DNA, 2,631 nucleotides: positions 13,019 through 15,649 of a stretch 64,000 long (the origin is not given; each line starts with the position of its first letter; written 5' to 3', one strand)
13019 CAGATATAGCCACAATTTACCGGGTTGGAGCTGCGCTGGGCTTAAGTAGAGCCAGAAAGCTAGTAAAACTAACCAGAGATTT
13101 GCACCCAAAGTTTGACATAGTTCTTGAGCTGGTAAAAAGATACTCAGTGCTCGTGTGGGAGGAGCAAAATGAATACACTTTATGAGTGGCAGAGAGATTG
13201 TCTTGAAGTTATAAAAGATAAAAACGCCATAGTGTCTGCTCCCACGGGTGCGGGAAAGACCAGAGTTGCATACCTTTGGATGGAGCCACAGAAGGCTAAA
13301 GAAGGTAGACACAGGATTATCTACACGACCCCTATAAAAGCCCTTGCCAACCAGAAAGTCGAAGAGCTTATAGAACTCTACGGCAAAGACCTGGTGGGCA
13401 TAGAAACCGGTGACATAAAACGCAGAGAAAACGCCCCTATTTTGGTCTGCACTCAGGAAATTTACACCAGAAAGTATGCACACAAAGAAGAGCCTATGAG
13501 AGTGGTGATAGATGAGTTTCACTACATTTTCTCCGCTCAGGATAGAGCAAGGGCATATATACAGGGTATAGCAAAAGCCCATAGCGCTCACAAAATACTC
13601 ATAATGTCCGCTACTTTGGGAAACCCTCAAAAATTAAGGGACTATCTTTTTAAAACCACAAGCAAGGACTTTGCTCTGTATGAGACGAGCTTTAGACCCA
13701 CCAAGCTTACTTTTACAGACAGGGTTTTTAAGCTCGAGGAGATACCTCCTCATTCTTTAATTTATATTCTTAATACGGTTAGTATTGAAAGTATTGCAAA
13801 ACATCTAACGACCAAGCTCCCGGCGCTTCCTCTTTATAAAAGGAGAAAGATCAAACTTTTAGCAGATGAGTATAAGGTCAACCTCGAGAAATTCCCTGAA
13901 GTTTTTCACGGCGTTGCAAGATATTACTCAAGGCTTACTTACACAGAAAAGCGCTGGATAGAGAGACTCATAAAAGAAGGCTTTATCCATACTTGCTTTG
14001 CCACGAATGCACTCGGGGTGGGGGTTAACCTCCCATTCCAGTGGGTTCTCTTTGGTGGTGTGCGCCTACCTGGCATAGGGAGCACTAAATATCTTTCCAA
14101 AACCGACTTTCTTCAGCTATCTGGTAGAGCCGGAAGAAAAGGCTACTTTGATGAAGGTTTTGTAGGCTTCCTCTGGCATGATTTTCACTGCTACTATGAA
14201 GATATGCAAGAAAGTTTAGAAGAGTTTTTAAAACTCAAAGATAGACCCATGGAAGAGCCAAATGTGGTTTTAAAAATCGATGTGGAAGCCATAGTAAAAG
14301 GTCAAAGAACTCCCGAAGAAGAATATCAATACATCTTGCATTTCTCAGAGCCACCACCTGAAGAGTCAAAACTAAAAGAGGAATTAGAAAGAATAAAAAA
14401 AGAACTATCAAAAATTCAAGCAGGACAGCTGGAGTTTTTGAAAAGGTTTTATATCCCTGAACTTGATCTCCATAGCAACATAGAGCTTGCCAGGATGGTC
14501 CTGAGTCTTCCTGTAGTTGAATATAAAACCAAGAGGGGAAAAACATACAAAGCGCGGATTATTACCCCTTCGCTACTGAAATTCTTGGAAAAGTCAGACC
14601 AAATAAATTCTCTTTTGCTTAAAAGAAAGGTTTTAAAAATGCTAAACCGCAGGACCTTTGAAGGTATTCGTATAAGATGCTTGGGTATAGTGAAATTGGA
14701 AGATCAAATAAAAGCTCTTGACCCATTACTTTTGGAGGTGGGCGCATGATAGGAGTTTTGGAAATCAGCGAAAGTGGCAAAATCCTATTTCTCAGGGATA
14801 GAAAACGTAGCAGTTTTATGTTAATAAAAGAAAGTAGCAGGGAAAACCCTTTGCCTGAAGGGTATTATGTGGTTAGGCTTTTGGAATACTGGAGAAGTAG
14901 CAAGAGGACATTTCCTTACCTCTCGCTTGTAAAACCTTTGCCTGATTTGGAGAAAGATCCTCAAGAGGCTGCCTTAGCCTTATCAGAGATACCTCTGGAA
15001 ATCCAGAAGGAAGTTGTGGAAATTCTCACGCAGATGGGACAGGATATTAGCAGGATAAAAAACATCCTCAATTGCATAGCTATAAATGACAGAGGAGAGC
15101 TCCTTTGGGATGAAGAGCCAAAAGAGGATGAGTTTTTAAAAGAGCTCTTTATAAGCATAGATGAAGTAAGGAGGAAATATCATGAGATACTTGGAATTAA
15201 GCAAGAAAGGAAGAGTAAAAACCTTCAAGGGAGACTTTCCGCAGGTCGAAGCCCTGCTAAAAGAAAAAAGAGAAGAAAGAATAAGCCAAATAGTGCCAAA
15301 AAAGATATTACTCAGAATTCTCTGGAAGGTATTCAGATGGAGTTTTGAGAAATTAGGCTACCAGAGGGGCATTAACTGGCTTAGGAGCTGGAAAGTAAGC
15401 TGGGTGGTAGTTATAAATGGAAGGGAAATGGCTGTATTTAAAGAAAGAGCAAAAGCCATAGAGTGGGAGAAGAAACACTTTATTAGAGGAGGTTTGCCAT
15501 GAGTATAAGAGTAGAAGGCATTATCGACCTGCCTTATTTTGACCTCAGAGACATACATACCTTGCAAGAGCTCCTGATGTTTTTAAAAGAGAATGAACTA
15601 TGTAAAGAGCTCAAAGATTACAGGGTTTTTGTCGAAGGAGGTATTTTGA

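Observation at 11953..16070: Six-gene operon on the opposite strand to its neighbours: Ycf46-like AAA+ ATPase + Ski2-like DExH helicase + two unknowns + DUF1257(Ycf35)-like + DUF2997-like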

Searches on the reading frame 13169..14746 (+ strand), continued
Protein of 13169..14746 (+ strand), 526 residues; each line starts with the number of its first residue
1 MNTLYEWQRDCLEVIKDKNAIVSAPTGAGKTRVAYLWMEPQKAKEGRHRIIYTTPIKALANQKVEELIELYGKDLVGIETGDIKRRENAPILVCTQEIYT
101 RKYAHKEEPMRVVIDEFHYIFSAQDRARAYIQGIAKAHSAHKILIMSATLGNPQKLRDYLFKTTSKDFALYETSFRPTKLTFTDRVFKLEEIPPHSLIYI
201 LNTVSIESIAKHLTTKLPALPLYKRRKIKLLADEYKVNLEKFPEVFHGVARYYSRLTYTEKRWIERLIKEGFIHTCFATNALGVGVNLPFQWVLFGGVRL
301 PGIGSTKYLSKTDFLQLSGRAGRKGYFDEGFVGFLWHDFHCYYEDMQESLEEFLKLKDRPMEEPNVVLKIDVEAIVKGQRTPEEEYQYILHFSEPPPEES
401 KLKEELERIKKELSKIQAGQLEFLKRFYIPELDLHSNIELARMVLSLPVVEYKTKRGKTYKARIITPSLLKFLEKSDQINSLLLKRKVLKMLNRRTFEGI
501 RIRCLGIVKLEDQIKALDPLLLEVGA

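Call 91: search_protein_families(library=pfam, proteins=[L009:915-1553:-, L009:1610-2434:-, L009:3054-5720:+, L009:5720-6286:+, L009:6283-7635:+, L009:7635-8078:-, L009:12572-13582:+, L009:13913-14734:+, L009:14753-15169:+, L008:6040-6393:+], max_evalue=0.001)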
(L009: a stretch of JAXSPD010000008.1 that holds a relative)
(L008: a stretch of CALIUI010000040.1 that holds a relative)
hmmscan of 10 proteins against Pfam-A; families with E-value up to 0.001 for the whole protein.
L009:915-1553:- (212 aa): 0 families

L009:1610-2434:- (274 aa): 3 families
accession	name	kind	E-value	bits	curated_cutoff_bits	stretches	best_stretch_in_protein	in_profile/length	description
PF08281.18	Sigma70_r4_2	-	2.3e-12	46.8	25.7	1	215-265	4-54/54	Sigma-70, region 4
PF04542.20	Sigma70_r2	-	9.1e-11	41.8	24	1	114-182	1-70/71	Sigma-70 region 2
PF04545.22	Sigma70_r4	-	2.8e-10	40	24.1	1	218-267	1-50/50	Sigma-70, region 4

L009:3054-5720:+ (889 aa): 3 families
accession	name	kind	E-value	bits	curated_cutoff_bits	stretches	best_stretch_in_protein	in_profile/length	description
PF13384.12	HTH_23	-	1.2e-07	31.7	24.6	1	184-221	9-45/50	Homeodomain-like domain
PF13518.12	HTH_28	-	5.2e-05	23.7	25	1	187-217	5-35/52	Helix-turn-helix domain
PF01381.28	HTH_3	-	7.6e-05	23.1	23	1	187-217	3-32/55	Helix-turn-helix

L009:5720-6286:+ (189 aa): 3 families
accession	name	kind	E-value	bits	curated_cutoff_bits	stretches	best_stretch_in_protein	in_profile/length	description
PF00308.24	Bac_DnaA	-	8.8e-09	36.2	23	1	44-151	37-146/162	Bacterial DnaA ATPAse domain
PF01695.23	IstB_IS21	-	5.1e-08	33.1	24.1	1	43-148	94-198/238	IstB-like ATP binding protein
PF13604.12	AAA_30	-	0.00099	19.3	27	0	30-62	7-39/191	AAA domain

L009:6283-7635:+ (451 aa): 5 families
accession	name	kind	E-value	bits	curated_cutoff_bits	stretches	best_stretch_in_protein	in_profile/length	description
PF03796.21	DnaB_C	-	1.5e-65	221.5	27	1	180-428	2-254/255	DnaB-like helicase C terminal domain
PF00772.26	DnaB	-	2.3e-09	37.6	23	1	15-67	6-57/103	DnaB-like helicase N terminal domain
PF13481.12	AAA_25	-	1.6e-08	34.8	27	1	181-355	16-190/195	AAA domain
PF02702.23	KdpD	-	3.9e-05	23.6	26.1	1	200-267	7-74/210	Osmosensitive K+ channel His kinase sensor domain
PF06745.19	ATPase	-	0.00027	20.8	26.6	1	180-338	1-151/231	KaiC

L009:7635-8078:- (147 aa): 4 families
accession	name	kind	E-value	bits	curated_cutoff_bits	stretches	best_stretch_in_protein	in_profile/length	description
PF01402.27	RHH_1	-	2.1e-06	27.9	20.5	1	117-146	9-38/39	Ribbon-helix-helix protein, copG family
PF21983.2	NikA-like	-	2.9e-05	24.6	27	0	53-82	7-36/72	Mobilization protein NikA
PF22513.2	FitA-like_RHH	-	6.4e-05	23.3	27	0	117-144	11-38/39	Antitoxin FitA-like, ribbon-helix-helix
PF03869.20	Arc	-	8.8e-05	22.7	20.4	0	51-85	5-39/50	Arc-like DNA binding domain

L009:12572-13582:+ (337 aa): 1 family
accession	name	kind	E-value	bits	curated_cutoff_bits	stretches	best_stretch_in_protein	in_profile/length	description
PF02601.20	Exonuc_VII_L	-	3.5e-13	50.2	35.9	1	125-314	14-200/315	Exonuclease VII, large subunit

L009:13913-14734:+ (274 aa): 1 family
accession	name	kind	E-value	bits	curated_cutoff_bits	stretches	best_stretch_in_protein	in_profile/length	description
PF01464.25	SLT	-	2.2e-10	40.6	21.3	1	70-153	5-56/117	Transglycosylase SLT domain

L009:14753-15169:+ (139 aa): 2 families
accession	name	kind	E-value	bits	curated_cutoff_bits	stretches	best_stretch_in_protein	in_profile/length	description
PF01464.25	SLT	-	3.3e-21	75.5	21.3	1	22-124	2-101/117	Transglycosylase SLT domain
PF18896.5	SLT_3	-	6.2e-05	23.8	27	1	37-74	17-56/89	Lysozyme like domain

L008:6040-6393:+ (118 aa): 0 families

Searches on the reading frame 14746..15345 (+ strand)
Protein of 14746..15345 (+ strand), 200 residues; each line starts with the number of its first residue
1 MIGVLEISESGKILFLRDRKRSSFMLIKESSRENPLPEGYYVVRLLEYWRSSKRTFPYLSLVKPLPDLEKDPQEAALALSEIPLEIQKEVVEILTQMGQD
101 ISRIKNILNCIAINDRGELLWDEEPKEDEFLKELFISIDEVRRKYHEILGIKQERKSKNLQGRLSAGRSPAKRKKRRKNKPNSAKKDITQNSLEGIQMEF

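Call 3: search_protein_families(library=pfam, proteins=[window:14746-15345:+], max_evalue=1)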
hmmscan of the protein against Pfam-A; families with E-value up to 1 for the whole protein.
window:14746-15345:+ (200 aa): 1 family
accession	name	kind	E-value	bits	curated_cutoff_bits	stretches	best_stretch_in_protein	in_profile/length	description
PF25316.1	TAF2_3rd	-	0.0044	17.9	27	1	123-191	28-94/120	TAF2 Ig-like domain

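Call 4: search_protein_families(library=padloc, proteins=[window:14746-15345:+], max_evalue=1)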
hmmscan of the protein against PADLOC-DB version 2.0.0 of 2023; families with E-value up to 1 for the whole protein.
window:14746-15345:+ (200 aa): 0 families

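Call 5: search_protein_families(library=ncbifam, proteins=[window:14746-15345:+], max_evalue=1)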
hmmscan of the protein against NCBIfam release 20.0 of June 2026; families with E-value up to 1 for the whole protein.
window:14746-15345:+ (200 aa): 0 families

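Call 6: search_protein_families(library=phrogs, proteins=[window:14746-15345:+], max_evalue=0.1)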
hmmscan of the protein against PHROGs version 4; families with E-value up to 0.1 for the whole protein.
window:14746-15345:+ (200 aa): 0 families

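Call 95: search_solved_structures(query=A8, max_evalue=10)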
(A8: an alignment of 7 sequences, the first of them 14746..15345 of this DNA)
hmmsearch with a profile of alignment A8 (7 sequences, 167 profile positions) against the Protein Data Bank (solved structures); distinct sequences matched with E-value up to 10: 6.
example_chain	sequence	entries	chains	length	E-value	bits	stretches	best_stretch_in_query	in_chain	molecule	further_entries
2ymy_A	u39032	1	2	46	0.11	15.6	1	125-159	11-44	RAS ASSOCIATION DOMAIN-CONTAINING PROTEIN 5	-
8gaq_A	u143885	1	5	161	0.17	15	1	62-152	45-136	C5HR2_4r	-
8w9m_D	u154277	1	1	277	1.5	11.9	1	9-44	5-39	Nitrate transport ATP-binding protein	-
8wm7_D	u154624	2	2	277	1.5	11.9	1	9-44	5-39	Nitrate transport ATP-binding protein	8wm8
5djn_A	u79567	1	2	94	3.9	10.5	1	116-160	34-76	Kinesin-like protein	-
6u1s_A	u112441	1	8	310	8.9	9.4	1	68-155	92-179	de novo designed 16-helix transmembrane nanopore, TMHC8_R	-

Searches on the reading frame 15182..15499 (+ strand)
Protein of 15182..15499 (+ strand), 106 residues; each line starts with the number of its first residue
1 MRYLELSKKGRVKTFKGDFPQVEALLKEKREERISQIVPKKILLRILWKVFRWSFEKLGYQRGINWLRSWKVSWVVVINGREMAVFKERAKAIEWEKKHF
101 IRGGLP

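Call 3: search_protein_families(library=pfam, proteins=[window:15182-15499:+], max_evalue=1)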
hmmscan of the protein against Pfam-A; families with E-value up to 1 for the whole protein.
window:15182-15499:+ (106 aa): 0 families

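Call 4: search_protein_families(library=padloc, proteins=[window:15182-15499:+], max_evalue=1)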
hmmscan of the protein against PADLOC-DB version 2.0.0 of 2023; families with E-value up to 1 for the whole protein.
window:15182-15499:+ (106 aa): 3 families
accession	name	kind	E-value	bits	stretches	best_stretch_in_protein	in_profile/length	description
PDLC01824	CARF2--CARF_HEPN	-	0.0011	16.6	1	24-92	240-305/376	-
PDLC01621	Csx1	-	0.0069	14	1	20-97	222-294/340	CAS-III; associated_signaling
PDLC01032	Csx1/Csm6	-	0.011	13.1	1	19-92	229-297/412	CARF+HEPN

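Call 5: search_protein_families(library=ncbifam, proteins=[window:15182-15499:+], max_evalue=1)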
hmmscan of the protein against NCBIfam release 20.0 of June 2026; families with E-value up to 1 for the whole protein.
window:15182-15499:+ (106 aa): 0 families

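Call 6: search_protein_families(library=phrogs, proteins=[window:15182-15499:+], max_evalue=0.1)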
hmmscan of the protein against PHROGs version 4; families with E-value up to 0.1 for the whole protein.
window:15182-15499:+ (106 aa): 0 families

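Call 94: search_solved_structures(query=A9, max_evalue=10)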
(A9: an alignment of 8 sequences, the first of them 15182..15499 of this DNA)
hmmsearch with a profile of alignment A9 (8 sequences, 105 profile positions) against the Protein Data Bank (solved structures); distinct sequences matched with E-value up to 10: 1.
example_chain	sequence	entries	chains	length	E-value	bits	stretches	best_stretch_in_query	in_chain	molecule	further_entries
8eb5_A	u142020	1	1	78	0.4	13.8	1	25-83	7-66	Hermes transposase BED domain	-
